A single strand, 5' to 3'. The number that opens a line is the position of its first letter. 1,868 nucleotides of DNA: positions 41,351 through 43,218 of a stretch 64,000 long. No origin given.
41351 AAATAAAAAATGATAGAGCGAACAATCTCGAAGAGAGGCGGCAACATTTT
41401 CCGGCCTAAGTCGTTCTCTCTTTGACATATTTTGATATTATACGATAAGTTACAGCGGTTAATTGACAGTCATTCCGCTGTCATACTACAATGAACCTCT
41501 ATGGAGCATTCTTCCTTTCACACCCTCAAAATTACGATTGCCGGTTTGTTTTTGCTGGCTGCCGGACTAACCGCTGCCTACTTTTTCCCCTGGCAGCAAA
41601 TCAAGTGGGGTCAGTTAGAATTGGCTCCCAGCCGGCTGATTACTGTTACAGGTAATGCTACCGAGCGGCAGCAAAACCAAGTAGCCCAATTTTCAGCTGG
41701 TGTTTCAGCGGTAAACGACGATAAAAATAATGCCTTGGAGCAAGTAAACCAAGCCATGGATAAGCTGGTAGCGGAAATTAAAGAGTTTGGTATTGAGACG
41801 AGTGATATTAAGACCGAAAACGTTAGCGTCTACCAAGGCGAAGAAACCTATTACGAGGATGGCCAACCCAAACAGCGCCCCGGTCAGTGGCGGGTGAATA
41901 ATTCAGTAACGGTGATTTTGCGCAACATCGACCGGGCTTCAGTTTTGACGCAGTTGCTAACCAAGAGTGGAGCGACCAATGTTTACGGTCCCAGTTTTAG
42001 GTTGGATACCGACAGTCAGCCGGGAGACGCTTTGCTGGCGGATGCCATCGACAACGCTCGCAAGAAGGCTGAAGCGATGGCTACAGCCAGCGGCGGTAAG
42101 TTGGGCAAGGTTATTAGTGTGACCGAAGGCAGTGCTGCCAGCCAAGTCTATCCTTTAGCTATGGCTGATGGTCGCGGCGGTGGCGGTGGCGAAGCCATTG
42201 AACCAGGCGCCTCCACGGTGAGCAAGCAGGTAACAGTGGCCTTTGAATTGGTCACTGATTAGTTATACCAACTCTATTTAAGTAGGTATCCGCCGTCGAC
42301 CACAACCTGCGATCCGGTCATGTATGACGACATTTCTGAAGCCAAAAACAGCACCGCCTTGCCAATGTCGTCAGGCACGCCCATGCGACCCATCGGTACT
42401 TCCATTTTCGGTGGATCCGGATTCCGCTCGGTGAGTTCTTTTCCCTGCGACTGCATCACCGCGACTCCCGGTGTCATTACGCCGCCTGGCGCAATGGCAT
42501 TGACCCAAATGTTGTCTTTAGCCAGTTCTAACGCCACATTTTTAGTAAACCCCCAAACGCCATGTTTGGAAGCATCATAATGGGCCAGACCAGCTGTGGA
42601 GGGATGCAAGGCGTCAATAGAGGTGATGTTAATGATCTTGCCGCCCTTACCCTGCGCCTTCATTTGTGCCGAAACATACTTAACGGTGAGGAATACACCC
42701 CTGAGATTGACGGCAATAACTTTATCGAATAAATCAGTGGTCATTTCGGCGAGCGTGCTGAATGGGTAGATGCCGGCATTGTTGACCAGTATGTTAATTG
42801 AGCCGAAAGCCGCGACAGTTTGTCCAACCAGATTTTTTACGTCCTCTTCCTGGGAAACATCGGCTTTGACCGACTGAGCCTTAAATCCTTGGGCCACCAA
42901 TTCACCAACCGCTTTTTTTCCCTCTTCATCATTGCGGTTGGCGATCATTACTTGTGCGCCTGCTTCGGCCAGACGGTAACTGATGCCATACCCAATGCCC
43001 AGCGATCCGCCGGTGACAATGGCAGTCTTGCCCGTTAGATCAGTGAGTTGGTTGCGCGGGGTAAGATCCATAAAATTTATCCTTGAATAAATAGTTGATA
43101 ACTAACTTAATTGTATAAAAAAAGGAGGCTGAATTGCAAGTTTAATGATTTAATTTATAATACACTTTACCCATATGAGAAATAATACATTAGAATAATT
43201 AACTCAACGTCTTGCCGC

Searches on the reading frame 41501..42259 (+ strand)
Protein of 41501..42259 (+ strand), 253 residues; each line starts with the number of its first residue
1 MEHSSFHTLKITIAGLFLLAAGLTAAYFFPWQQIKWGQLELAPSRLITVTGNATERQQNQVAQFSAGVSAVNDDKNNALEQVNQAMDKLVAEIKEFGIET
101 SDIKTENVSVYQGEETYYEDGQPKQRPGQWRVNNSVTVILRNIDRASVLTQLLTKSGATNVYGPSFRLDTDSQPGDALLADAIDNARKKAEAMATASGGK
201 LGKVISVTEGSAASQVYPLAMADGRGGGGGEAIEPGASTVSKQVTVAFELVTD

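Call 63: search_protein_families(library=pfam, proteins=[window:41501-42259:+], max_evalue=0.0001)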
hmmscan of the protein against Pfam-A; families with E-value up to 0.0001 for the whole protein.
window:41501-42259:+ (253 aa): 1 family
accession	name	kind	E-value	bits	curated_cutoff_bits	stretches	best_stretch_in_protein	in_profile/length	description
PF04402.19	SIMPL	-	5.6e-40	138.2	25.2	1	47-248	1-205/205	Protein of unknown function (DUF541)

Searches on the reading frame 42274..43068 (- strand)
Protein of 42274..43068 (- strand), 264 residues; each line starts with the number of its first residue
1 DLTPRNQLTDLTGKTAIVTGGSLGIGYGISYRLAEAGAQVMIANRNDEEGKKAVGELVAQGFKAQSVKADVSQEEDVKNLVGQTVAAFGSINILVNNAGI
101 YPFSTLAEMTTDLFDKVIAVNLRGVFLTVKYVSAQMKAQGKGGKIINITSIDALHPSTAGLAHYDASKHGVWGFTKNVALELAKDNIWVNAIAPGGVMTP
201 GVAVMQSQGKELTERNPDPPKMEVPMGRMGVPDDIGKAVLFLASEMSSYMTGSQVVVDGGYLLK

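Call 63: search_protein_families(library=pfam, proteins=[window:42274-43068:-], max_evalue=0.0001)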
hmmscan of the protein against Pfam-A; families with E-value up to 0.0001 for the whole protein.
window:42274-43068:- (264 aa): 3 families
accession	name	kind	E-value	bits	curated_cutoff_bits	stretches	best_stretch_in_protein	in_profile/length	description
PF13561.12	adh_short_C2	-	4.1e-61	207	27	1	24-261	7-235/236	Enoyl-(Acyl carrier protein) reductase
PF00106.31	adh_short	-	3.8e-54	183.6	26.6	1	14-203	1-188/195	short chain dehydrogenase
PF08659.16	KR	-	3.3e-13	50.4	22.6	1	15-125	2-116/180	KR domain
